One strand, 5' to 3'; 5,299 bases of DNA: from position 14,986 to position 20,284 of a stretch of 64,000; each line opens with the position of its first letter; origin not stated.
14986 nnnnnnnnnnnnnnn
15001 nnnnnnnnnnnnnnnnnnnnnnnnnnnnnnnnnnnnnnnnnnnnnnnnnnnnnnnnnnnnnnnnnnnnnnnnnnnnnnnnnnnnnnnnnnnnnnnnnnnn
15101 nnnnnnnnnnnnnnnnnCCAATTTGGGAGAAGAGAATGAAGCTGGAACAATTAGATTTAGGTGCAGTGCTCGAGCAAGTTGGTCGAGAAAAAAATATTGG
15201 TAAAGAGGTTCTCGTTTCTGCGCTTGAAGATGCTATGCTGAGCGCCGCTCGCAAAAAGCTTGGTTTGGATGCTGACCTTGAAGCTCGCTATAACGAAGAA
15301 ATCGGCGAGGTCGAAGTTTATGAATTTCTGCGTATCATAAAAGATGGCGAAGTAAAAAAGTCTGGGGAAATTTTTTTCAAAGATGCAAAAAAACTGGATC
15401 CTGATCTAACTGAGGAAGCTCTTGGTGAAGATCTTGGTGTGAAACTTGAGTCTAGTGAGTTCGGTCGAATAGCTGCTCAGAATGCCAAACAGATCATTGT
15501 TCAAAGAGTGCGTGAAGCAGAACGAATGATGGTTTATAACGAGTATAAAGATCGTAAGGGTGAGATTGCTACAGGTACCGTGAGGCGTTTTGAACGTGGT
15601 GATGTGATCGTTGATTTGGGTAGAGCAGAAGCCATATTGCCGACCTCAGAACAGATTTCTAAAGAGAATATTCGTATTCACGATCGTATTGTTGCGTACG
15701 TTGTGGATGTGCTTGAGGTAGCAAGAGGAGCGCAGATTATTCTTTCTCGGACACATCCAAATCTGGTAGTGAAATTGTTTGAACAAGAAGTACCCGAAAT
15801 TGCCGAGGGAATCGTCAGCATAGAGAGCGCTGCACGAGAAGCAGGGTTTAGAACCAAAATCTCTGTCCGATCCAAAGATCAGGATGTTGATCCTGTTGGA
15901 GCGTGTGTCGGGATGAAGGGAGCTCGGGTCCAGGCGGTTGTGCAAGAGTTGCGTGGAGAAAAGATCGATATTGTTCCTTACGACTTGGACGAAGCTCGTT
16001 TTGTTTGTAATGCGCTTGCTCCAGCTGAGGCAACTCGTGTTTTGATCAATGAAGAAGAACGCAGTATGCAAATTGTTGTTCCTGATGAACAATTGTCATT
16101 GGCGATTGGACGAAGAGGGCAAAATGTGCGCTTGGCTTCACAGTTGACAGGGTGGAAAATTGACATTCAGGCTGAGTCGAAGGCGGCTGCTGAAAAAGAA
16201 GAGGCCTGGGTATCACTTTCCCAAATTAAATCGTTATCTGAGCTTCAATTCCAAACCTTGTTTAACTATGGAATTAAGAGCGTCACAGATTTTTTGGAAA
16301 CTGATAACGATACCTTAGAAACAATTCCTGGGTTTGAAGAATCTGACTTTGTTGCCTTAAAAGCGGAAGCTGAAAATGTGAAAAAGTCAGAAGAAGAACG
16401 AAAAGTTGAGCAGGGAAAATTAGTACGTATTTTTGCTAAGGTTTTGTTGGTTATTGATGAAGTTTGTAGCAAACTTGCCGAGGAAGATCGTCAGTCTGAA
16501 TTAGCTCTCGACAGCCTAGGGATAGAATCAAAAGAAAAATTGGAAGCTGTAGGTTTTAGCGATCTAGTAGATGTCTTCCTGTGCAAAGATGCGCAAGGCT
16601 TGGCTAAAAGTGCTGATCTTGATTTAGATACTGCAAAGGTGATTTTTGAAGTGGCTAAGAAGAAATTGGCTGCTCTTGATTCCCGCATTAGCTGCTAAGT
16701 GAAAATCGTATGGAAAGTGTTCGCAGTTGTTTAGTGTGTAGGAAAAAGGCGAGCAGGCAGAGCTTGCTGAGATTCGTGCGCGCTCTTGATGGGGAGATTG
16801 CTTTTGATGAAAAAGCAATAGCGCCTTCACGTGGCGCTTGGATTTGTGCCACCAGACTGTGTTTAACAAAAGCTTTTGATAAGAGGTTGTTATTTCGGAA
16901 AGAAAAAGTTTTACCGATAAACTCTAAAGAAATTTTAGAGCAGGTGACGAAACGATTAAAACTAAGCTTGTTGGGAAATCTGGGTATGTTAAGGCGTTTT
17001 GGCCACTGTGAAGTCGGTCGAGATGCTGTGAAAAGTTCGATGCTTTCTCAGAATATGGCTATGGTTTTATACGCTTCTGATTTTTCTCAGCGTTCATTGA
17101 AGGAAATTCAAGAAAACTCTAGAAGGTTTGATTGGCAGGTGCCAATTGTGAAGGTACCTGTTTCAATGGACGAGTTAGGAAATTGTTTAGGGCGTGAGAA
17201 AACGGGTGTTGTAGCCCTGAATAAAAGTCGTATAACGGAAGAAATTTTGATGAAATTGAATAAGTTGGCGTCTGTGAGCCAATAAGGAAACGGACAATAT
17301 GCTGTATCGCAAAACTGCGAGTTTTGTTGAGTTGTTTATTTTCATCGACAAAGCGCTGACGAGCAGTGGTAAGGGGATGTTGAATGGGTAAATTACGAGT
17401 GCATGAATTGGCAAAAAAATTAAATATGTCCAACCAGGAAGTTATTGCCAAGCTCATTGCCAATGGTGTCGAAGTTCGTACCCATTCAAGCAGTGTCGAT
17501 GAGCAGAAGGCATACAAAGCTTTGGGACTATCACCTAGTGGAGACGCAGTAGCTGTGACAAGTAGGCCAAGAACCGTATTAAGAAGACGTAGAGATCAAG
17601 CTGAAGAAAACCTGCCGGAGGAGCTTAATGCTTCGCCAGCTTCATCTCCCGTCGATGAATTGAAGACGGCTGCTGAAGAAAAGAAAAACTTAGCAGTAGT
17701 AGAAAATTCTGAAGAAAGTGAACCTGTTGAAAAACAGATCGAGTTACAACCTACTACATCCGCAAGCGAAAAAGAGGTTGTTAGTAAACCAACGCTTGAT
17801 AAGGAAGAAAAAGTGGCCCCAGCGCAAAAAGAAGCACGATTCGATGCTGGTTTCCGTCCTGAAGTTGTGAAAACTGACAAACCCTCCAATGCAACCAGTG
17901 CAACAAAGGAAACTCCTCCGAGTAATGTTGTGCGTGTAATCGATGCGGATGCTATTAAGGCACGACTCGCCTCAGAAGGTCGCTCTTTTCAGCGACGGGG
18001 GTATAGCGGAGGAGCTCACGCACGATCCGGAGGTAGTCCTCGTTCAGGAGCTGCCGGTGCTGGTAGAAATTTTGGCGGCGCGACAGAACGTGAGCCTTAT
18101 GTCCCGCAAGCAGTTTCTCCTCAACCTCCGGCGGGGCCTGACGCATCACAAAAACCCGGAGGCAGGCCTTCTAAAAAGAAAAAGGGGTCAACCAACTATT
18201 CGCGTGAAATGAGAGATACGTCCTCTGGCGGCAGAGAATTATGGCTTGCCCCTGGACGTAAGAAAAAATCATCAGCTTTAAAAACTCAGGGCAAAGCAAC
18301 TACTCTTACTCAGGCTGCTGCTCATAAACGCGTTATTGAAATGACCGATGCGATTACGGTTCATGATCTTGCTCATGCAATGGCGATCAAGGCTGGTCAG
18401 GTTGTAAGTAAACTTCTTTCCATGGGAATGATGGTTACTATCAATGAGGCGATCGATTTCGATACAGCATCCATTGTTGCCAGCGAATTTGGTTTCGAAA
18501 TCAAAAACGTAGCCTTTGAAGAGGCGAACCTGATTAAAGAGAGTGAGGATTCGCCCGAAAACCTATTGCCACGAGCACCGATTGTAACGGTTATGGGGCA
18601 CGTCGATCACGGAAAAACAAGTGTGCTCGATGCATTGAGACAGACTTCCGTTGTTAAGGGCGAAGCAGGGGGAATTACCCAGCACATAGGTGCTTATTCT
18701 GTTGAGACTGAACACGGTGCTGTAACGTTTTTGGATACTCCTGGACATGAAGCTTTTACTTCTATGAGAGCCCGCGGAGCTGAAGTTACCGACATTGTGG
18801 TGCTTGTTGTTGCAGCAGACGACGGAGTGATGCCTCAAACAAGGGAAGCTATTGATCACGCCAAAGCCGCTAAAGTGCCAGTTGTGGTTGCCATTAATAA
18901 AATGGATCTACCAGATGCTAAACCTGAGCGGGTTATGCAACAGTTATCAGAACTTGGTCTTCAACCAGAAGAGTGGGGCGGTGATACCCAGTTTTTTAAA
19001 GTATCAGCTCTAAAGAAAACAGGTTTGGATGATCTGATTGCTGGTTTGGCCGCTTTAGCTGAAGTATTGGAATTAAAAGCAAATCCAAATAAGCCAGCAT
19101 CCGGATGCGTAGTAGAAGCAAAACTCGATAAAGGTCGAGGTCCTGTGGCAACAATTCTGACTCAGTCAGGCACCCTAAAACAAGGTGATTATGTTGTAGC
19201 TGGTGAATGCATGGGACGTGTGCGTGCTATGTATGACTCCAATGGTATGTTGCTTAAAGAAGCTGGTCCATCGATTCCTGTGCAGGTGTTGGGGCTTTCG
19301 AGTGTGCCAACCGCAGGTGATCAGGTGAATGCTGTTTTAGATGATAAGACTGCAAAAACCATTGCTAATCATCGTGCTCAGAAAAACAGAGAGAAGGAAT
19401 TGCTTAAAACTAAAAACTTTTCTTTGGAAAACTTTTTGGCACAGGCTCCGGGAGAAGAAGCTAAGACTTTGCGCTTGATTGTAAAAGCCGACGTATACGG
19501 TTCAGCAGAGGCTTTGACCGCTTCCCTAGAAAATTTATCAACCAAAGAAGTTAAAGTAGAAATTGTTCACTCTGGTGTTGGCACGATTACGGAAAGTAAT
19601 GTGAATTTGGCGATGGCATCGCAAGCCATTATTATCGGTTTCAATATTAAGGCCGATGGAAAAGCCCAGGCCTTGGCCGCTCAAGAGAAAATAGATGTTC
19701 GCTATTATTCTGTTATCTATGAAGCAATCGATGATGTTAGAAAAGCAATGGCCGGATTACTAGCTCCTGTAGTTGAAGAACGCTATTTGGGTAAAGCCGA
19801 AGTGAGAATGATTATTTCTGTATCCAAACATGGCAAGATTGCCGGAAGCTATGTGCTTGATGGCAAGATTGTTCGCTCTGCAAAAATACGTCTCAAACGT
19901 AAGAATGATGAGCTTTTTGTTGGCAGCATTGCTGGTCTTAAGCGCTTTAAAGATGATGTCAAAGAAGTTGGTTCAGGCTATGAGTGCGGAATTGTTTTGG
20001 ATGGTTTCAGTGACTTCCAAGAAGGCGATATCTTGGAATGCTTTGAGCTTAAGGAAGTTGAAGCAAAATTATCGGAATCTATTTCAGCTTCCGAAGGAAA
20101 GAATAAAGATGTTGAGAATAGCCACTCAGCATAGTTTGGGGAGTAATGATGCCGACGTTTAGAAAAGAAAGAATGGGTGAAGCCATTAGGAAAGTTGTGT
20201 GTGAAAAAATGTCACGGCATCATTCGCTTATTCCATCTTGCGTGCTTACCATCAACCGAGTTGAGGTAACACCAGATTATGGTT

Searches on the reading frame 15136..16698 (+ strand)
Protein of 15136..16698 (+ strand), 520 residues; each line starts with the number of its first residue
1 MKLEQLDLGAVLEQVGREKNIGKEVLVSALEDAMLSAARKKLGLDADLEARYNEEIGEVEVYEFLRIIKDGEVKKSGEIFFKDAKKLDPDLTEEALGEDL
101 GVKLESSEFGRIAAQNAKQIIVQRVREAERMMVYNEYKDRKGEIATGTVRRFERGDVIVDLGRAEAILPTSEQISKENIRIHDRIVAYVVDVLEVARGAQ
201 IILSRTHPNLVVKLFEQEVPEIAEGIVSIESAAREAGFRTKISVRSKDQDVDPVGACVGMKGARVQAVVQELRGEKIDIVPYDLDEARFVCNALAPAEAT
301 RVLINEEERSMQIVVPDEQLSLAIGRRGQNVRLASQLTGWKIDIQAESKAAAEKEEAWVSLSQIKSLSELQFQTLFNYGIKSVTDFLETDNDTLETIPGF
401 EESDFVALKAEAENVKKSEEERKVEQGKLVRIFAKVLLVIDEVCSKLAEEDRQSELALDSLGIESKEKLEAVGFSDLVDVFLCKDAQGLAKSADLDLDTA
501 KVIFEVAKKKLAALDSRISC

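Call 47: search_protein_families(library=pfam, proteins=[window:15136-16698:+], max_evalue=0.001)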
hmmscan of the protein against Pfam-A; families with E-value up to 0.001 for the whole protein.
window:15136-16698:+ (520 aa): 6 families
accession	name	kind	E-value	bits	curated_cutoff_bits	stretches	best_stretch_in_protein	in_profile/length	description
PF13184.12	KH_5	-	4.2e-28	97.7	27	1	236-303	1-68/69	NusA-like KH domain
PF08529.16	NusA_N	-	8.2e-28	97.5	23.8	1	8-130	2-118/119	NusA N-terminal domain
PF00575.29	S1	-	3.3e-06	27.8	22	1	138-199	1-69/74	S1 RNA binding domain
PF23095.1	KH_NusA_C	-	3.4e-05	24.2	34.2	1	317-346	7-36/59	Transcription termination/antitermination protein NusA, KH domain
PF07650.23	KH_2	-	0.00025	21.3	22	0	295-346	11-62/78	KH domain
PF00013.35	KH_1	-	0.00035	20.7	21.5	0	311-348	2-40/66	KH domain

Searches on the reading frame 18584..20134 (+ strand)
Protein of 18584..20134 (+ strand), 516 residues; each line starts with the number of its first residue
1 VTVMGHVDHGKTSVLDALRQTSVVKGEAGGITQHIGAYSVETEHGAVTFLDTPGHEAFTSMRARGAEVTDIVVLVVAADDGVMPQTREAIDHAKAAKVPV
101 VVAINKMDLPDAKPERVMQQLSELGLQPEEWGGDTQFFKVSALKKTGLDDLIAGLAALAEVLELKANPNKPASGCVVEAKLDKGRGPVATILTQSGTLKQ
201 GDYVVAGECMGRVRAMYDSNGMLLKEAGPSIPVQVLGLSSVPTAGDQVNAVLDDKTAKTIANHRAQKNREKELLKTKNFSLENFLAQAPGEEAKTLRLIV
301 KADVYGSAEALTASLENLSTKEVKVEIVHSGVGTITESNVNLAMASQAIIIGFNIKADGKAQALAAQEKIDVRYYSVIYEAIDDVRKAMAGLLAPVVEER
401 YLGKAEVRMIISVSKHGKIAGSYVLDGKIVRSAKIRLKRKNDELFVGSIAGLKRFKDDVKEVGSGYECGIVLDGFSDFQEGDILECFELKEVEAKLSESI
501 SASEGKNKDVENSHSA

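Call 35: find_homologous_proteins(query=window:18584-20134:+, max_evalue=1e-50)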
Query window:18584-20134:+ (516 aa): 8000 proteins with E <= 1e-50 among 8000 candidates; the best 120 are listed.
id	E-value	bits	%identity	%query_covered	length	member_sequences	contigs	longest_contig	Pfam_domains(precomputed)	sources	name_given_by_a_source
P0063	1.1e-284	963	86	98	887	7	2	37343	PF01926.30,PF11987.14,PF00025.28,PF04760.22,PF00009.34,PF03144.32,PF00071.29,PF22042.3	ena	-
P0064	3.8e-279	944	86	99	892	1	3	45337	PF01926.30,PF11987.14,PF00025.28,PF04760.22,PF09439.17,PF00009.34,PF03193.23,PF03144.32,PF00071.29,PF22042.3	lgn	-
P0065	1.7e-272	922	85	97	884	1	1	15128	PF01926.30,PF11987.14,PF00025.28,PF04760.22,PF00009.34,PF03144.32,PF00071.29,PF22042.3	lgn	-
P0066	1.2e-271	920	83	99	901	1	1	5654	PF01926.30,PF11987.14,PF00025.28,PF04760.22,PF00009.34,PF03144.32,PF00071.29,PF22042.3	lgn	-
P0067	2.1e-271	919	83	99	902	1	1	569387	PF01926.30,PF11987.14,PF00025.28,PF04760.22,PF00009.34,PF03144.32,PF00071.29,PF22042.3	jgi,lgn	jgi:translation initiation factor IF-2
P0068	2.7e-268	909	83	99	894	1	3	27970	PF01926.30,PF11987.14,PF00025.28,PF04760.22,PF00009.34,PF03144.32,PF00071.29,PF22042.3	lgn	-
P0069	3.1e-268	908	81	99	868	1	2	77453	PF01926.30,PF11987.14,PF00025.28,PF04760.22,PF00009.34,PF03193.23,PF03144.32,PF22042.3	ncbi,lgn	-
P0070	7.9e-267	904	81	100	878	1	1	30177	PF01926.30,PF11987.14,PF00025.28,PF04760.22,PF00009.34,PF03144.32,PF22042.3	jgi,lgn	-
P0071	5.0e-265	898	82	97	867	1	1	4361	PF01926.30,PF11987.14,PF00025.28,PF04760.22,PF00009.34,PF03144.32,PF00071.29,PF22042.3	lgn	-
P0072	1.0e-262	890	80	98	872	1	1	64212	PF01926.30,PF11987.14,PF00025.28,PF04760.22,PF00009.34,PF03193.23,PF03144.32,PF00071.29,PF22042.3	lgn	-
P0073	2.4e-260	882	81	98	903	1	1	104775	PF01926.30,PF11987.14,PF00025.28,PF04760.22,PF00009.34,PF03144.32,PF00071.29,PF22042.3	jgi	jgi:translation initiation factor IF-2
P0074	3.0e-258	875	79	98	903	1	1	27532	PF01926.30,PF11987.14,PF00025.28,PF04760.22,PF03374.20,PF00009.34,PF03144.32,PF00071.29,PF22042.3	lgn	-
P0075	7.5e-255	864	79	98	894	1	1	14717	PF01926.30,PF11987.14,PF00025.28,PF04760.22,PF00009.34,PF03144.32,PF00071.29,PF22042.3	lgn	-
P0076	2.1e-250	850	77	98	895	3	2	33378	PF01926.30,PF11987.14,PF00025.28,PF04760.22,PF00009.34,PF03144.32,PF00071.29,PF22042.3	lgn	-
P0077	5.6e-234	795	73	99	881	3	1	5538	PF01926.30,PF11987.14,PF00025.28,PF04760.22,PF00009.34,PF03193.23,PF22042.3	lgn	-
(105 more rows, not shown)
